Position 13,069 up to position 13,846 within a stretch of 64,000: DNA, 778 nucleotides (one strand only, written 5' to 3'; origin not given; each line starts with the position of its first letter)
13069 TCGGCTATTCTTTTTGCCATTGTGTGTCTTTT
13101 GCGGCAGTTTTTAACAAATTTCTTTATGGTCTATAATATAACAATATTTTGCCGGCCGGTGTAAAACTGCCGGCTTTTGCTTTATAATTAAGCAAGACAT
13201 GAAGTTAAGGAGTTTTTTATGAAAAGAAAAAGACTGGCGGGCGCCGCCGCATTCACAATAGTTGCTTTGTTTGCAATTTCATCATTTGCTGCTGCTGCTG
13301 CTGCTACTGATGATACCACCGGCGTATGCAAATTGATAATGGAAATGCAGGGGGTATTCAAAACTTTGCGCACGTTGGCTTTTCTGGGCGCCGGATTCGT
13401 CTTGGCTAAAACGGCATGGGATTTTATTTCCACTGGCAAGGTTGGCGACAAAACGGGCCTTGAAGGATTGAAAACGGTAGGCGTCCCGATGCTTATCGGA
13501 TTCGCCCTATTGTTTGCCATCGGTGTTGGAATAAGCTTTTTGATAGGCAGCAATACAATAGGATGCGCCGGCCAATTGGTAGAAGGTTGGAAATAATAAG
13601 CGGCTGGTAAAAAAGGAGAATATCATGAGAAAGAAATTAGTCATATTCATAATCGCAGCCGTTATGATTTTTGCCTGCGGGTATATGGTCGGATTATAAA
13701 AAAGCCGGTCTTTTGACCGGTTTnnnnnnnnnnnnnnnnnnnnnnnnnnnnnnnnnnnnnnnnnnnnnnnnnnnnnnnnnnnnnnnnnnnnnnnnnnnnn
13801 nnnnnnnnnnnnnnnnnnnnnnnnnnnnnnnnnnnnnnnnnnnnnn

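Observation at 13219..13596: Orphan VirB2/TrbC-like pilin candidate in the pheT-nth intergenic space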

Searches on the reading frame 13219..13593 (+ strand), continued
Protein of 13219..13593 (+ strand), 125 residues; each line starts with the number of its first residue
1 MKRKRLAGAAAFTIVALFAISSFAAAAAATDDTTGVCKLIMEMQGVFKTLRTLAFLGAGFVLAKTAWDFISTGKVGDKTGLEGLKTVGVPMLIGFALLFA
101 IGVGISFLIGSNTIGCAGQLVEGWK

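Call 49: find_encoding_contigs(protein=P0207, flank=10000, max_places=2)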
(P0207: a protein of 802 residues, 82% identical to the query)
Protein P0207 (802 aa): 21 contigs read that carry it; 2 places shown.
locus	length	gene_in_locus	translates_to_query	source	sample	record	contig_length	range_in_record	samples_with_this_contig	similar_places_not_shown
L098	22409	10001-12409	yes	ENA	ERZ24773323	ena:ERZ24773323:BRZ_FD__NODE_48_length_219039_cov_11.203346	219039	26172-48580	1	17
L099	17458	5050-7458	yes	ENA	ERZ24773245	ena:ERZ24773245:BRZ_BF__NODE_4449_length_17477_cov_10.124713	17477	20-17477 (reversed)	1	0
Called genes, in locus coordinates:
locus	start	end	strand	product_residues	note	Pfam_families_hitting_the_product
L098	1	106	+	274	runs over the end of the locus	PF04085:MreC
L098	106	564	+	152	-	-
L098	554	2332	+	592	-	PF03717:PBP_dimer, PF00905:Transpeptidase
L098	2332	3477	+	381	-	PF01098:FTSW_RODA_SPOVE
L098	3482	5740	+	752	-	PF01751:Toprim, PF01131:Topoisom_bac, PF01396:Zn_ribbon_Top1, PF13368:Toprim_C_rpt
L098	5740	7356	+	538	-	PF01807:Zn_ribbon_DnaG, PF08275:DNAG_N, PF01751:Toprim, PF13662:Toprim_4, PF13155:Toprim_2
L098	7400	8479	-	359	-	PF01926:MMR_HSR1, PF02421:FeoB_N (weak), PF06071:YchF-GTPase_C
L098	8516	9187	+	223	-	PF01458:SUFBD_core (weak)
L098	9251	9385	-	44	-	-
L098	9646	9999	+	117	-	PF05101:VirB3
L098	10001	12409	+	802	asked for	PF27097:VirB4_TrbE_N, PF03135:CagE_TrbE_VirB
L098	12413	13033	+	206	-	-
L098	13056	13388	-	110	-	PF12702:Lipocalin_3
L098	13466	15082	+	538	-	PF00005:ABC_tran, PF13476:AAA_23 (faint), PF13401:AAA_22 (faint), PF02463:SMC_N (weak), PF12848:ABC_tran_Xtn (weak), PF00005:ABC_tran, PF13555:AAA_29 (weak), PF13304:AAA_21 (weak)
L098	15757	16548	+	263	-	PF04028:DUF374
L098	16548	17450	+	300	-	PF02606:LpxK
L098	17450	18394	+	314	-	PF03331:LpxC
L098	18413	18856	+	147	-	-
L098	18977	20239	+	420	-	PF06864:PAP_PilO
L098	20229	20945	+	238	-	-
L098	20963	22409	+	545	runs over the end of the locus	PF00437:T2SSE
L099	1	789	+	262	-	?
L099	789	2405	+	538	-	PF01807:Zn_ribbon_DnaG, PF08275:DNAG_N, PF01751:Toprim, PF13662:Toprim_4, PF13155:Toprim_2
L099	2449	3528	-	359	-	PF01926:MMR_HSR1, PF02421:FeoB_N (weak), PF06071:YchF-GTPase_C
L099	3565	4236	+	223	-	PF01458:SUFBD_core (weak)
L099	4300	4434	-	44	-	-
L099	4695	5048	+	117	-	PF05101:VirB3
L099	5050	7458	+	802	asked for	PF27097:VirB4_TrbE_N, PF03135:CagE_TrbE_VirB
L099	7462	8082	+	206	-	-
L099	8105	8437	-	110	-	PF12702:Lipocalin_3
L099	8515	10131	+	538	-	PF00005:ABC_tran, PF13476:AAA_23 (faint), PF13401:AAA_22 (faint), PF02463:SMC_N (weak), PF12848:ABC_tran_Xtn (weak), PF00005:ABC_tran, PF13555:AAA_29 (weak), PF13304:AAA_21 (weak)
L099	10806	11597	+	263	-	PF04028:DUF374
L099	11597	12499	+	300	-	PF02606:LpxK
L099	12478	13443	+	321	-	PF03331:LpxC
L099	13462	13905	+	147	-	-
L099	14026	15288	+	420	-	PF06864:PAP_PilO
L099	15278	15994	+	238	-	-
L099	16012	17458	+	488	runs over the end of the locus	?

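Call 93: find_related_loci(query=A1, collection=metagenome_contigs, flank=10000)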
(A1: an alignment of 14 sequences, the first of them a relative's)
Query A1 (125 aa) in metagenome_contigs; peptide patterns used: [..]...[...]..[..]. (x = any residue, [..] = any of these).
408 stretches matched a pattern; 105 encode a relative of the query (tblastn E <= 1e-3); the best 80 are kept; 80 distinct loci.
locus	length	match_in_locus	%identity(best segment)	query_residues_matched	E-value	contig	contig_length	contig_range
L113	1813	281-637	51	1-120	6e-32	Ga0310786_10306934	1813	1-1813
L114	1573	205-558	49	1-120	9e-32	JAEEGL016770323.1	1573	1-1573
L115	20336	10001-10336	51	12-124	1e-29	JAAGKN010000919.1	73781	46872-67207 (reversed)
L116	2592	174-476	53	26-125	9e-28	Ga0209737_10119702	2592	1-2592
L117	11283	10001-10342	48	2-122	4e-24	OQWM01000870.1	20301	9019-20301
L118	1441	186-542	45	4-125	3e-24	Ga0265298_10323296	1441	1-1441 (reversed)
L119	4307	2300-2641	48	2-122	5e-24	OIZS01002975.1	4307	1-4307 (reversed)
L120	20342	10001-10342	48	2-122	6e-24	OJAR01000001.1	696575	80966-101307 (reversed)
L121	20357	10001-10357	43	2-124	2e-22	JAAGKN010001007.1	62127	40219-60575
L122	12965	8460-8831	44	3-125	4e-22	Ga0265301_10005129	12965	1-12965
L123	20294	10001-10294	51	16-116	6e-22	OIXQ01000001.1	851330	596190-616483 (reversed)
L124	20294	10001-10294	51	16-116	6e-22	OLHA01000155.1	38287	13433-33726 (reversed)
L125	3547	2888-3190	46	19-124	1e-21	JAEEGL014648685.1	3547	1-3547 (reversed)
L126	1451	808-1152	41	4-124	9e-22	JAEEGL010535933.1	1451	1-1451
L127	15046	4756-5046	46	24-124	9e-22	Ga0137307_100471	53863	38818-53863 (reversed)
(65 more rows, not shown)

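Call 96: search_protein_families(library=pfam, proteins=[L001:9576-9899:+, L010:9471-9875:+, L098:12413-13030:+, L023:12851-13477:-, L015:10488-11069:-, L001:10435-11334:-, L010:10431-10640:-], max_evalue=0.1)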
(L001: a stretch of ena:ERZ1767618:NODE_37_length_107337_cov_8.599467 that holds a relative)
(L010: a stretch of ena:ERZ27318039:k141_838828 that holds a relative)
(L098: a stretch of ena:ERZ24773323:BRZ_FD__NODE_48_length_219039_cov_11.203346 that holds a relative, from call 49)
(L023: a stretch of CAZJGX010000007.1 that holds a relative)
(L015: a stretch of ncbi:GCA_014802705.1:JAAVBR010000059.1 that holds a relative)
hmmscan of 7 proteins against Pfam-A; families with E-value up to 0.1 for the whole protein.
L001:9576-9899:+ (108 aa): 1 family
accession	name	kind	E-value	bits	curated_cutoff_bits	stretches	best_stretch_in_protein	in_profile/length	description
PF08139.17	LPAM_1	-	0.0011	19.7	20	1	1-18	1-18/18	Prokaryotic membrane lipoprotein lipid attachment site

L010:9471-9875:+ (135 aa): 1 family
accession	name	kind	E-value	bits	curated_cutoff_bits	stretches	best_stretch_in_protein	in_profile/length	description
PF08139.17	LPAM_1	-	0.015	16.2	20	1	1-17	1-18/18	Prokaryotic membrane lipoprotein lipid attachment site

L098:12413-13030:+ (206 aa): 1 family
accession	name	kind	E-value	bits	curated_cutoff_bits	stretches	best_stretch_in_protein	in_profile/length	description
PF15051.11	FAM198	-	0.026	13.8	25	1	86-168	166-248/321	FAM198 protein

L023:12851-13477:- (209 aa): 0 families

L015:10488-11069:- (194 aa): 5 families
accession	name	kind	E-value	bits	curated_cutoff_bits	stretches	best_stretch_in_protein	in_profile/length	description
PF13649.12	Methyltransf_25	-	0.00018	22.6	27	1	69-136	3-71/97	Methyltransferase domain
PF02390.23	Methyltransf_4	-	0.00043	20.2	24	1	67-124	5-64/173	Putative methyltransferase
PF08242.18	Methyltransf_12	-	0.0015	19.6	30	1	69-136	2-72/98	Methyltransferase domain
PF05175.20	MTS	-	0.02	14.9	23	1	56-125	26-95/170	Methyltransferase small domain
PF13489.12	Methyltransf_23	-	0.046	13.9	27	0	61-135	20-87/164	Methyltransferase domain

L001:10435-11334:- (300 aa): 0 families

L010:10431-10640:- (70 aa): 3 families
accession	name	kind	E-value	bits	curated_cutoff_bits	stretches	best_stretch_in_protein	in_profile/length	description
PF12441.14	CopG_antitoxin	-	4.1e-09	37.5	28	1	21-60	37-76/79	CopG antitoxin of type II toxin-antitoxin system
PF03869.20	Arc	-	0.01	16.1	20.4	1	30-49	8-27/50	Arc-like DNA binding domain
PF00660.22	SRP1_TIP1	-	0.034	14.6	25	1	4-60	17-68/99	Seripauperin and TIP1 family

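Call 110: search_solved_structures(query=L098:10001-12406:+, max_evalue=0.001)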
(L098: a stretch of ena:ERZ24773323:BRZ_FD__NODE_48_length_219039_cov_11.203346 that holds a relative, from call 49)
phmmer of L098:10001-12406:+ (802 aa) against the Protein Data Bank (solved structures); distinct sequences matched with E-value up to 0.001: 3.
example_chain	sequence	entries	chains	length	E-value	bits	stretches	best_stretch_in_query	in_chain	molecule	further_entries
7o41_A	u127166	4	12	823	1e-39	139.6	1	197-732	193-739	TrwK protein | Type IV secretion system protein virB4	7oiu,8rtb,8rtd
7o43_A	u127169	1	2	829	1.1e-39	139.6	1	197-732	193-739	TrwK protein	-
7o42_A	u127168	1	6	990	2.1e-39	138.6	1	197-732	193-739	TrwK protein,Protein hcp1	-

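Call 111: search_solved_structures(query=L098:12413-13030:+, max_evalue=1)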
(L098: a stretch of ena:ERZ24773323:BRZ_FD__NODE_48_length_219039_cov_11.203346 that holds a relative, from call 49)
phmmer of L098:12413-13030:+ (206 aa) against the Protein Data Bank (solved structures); distinct sequences matched with E-value up to 1: 2.
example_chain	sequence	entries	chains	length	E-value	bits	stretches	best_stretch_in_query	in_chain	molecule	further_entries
1i7q_A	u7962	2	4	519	0.22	14.4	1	22-116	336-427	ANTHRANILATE SYNTHASE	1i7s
22vl_p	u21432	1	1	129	0.8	12.6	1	111-190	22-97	ATP synthase subunit b', chloroplastic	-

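Call 113: find_encoding_contigs(protein=P0298, flank=10000, max_places=1)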
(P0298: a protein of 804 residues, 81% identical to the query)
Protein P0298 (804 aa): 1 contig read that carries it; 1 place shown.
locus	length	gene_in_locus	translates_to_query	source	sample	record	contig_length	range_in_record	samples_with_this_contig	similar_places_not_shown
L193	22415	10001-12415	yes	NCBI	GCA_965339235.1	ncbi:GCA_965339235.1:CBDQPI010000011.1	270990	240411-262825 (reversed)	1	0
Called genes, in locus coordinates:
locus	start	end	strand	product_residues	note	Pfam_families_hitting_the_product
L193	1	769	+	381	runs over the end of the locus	PF01098:FTSW_RODA_SPOVE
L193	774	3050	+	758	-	PF01751:Toprim, PF01131:Topoisom_bac, PF01396:Zn_ribbon_Top1, PF13368:Toprim_C_rpt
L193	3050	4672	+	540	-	PF01807:Zn_ribbon_DnaG, PF08275:DNAG_N, PF01751:Toprim, PF13662:Toprim_4, PF13155:Toprim_2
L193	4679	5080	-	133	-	-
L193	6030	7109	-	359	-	PF01926:MMR_HSR1, PF02421:FeoB_N (weak), PF06071:YchF-GTPase_C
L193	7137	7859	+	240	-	-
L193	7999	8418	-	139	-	-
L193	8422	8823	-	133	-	-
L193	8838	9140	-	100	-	-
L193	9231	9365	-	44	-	PF00444:Ribosomal_L36 (faint)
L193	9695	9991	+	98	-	-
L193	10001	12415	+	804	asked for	PF27097:VirB4_TrbE_N (weak), PF03135:CagE_TrbE_VirB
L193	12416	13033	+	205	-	-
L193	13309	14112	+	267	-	-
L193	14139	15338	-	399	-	PF07690:MFS_1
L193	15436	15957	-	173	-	-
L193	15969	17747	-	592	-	PF00664:ABC_membrane, PF00005:ABC_tran, PF02463:SMC_N (weak)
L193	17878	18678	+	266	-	PF04028:DUF374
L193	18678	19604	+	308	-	PF02606:LpxK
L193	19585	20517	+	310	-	PF03331:LpxC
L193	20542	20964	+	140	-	-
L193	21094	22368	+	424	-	PF06864:PAP_PilO (weak)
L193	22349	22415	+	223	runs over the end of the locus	-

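Call 114: find_encoding_contigs(protein=P0118, flank=10000, max_places=1)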
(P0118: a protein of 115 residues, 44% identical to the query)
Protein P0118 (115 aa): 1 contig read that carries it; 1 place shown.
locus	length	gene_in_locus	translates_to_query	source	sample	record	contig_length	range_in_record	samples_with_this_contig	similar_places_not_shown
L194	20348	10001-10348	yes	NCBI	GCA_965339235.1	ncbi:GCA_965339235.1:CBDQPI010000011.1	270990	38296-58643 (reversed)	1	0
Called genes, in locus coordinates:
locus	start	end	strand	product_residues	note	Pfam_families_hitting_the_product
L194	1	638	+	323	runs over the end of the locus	PF00849:PseudoU_synth_2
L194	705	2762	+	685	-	PF05170:AsmA, PF13116:YhdP (weak), PF27051:TamB_N (faint)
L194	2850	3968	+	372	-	PF00712:DNA_pol3_beta, PF02767:DNA_pol3_beta_2, PF02768:DNA_pol3_beta_3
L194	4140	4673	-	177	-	-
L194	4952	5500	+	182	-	PF00719:Pyrophosphatase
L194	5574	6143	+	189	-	PF08207:EFP_N, PF01132:EFP, PF09285:Elong-fact-P_C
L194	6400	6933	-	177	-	-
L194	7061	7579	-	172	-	PF09917:DUF2147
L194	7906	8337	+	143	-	-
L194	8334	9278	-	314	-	PF01116:F_bP_aldolase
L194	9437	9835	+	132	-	-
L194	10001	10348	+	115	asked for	-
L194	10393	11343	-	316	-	-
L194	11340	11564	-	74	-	PF12441:CopG_antitoxin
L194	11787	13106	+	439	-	PF04052:TolB_N, PF25460:Beta-prop_Aladin (faint), PF00930:DPPIV_N (faint), PF26550:Tricorn_2nd, PF23381:Beta-prop_IFT122_1st (faint), PF26549:Tricorn_N, PF07676:PD40, PF26550:Tricorn_2nd, +1 more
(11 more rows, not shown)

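Call 116: search_protein_families(library=ncbifam, proteins=[L098:9703-9996:+, L001:9576-9899:+, L098:12413-13030:+], max_evalue=10)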
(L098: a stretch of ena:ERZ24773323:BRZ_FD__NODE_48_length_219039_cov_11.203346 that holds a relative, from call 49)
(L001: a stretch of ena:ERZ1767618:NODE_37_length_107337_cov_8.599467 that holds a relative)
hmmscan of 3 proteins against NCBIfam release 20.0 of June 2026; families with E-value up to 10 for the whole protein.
L098:9703-9996:+ (98 aa): 1 family
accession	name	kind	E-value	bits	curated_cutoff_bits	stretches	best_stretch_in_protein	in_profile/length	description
NF010474.0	PRK13899.1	equivalog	0.014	16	74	1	3-37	8-42/97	type IV secretion system protein VirB3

L001:9576-9899:+ (108 aa): 1 family
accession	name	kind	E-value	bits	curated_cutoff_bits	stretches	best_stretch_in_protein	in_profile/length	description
NF047847.2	SS_mature_LptM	equivalog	0.57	10.3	27.7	1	1-17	1-20/31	LPS translocon maturation chaperone LptM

L098:12413-13030:+ (206 aa): 1 family
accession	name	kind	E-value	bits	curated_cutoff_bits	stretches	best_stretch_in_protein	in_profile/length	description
NF045629.1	monooxsub_HsaA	equivalog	0.02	13.7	450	1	151-196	273-318/383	3-hydroxy-9,10-secoandrosta-1,3,5(10)-triene-9,17-dione monooxygenase oxygenase subunit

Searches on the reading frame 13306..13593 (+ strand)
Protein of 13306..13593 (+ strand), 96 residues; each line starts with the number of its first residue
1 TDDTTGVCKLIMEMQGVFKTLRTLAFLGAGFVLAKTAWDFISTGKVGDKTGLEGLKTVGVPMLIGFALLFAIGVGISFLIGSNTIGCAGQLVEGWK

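Call 71: search_protein_families(library=pfam, proteins=[window:13306-13593:+], max_evalue=10)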
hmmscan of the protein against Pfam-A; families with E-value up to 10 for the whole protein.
seq(96 aa): 2 families
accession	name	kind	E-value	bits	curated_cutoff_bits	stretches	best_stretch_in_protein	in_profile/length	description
PF21854.2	Treslin_N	-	0.029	14.4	26.5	1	18-41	21-44/195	Treslin, N-terminal domain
PF04956.18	TrbC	-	0.12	13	27.9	1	4-38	38-73/98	TrbC/VIRB2 pilin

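Call 107: predict_structure(alignment_id=A3)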
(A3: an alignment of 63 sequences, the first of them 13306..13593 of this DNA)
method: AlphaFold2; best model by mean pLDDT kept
length: 96 residues; sequences in the alignment: 63
mean_pLDDT: 74.9   pTM: 0.49
mean pLDDT of the five models: 74.9, 72.9, 71.7, 70.7, 69.7
residues with pLDDT >= 90: 3; 70-90: 60; 50-70: 32; < 50: 1
segments of 3 or more residues with pLDDT < 50: none
pLDDT, mean of each block of 10 residues (from residue 1): 67 82 87 83 67 70 85 79 62 60
secondary structure, 60 per line:
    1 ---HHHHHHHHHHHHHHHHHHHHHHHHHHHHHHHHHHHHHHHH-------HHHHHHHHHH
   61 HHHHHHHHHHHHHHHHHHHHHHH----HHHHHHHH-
elements in order: H4-43 H51-83 H88-95

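Call 109: fold_search(model_id=the predicted structure, library=pdb)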
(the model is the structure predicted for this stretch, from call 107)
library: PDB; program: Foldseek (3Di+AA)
matches with E <= 10: 0; with E <= 0.001: 0
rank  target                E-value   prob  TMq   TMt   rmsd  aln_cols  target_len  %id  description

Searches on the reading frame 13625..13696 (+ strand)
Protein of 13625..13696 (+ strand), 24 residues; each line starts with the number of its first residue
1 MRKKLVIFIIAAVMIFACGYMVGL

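Call 5: search_protein_families(library=pfam, proteins=[window:13625-13696:+], max_evalue=10)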
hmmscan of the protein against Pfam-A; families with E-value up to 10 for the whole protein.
window:13625-13696:+ (24 aa): 1 family
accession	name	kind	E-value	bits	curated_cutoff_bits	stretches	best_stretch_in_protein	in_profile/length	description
PF00662.26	Proton_antipo_N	-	0.06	13.7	24.5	1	5-21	25-41/51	NADH-Ubiquinone oxidoreductase (complex I), chain 5 N-terminus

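Call 6: search_protein_families(library=ncbifam, proteins=[window:13625-13696:+], max_evalue=10)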
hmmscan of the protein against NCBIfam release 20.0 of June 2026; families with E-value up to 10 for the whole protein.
window:13625-13696:+ (24 aa): 3 families
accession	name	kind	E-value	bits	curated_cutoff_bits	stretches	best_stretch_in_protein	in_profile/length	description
NF047847.2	SS_mature_LptM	equivalog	0.031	14.4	27.7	1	1-20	1-22/31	LPS translocon maturation chaperone LptM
NF047408.1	SA0632_fam_LP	equivalog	0.052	13.2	70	1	1-19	1-19/68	SA0632 family lipoprotein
NF043072.1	GAS_sig_Nterm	subfamily_domain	0.15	11.6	44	1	1-13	1-13/33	SpoV family signaling peptide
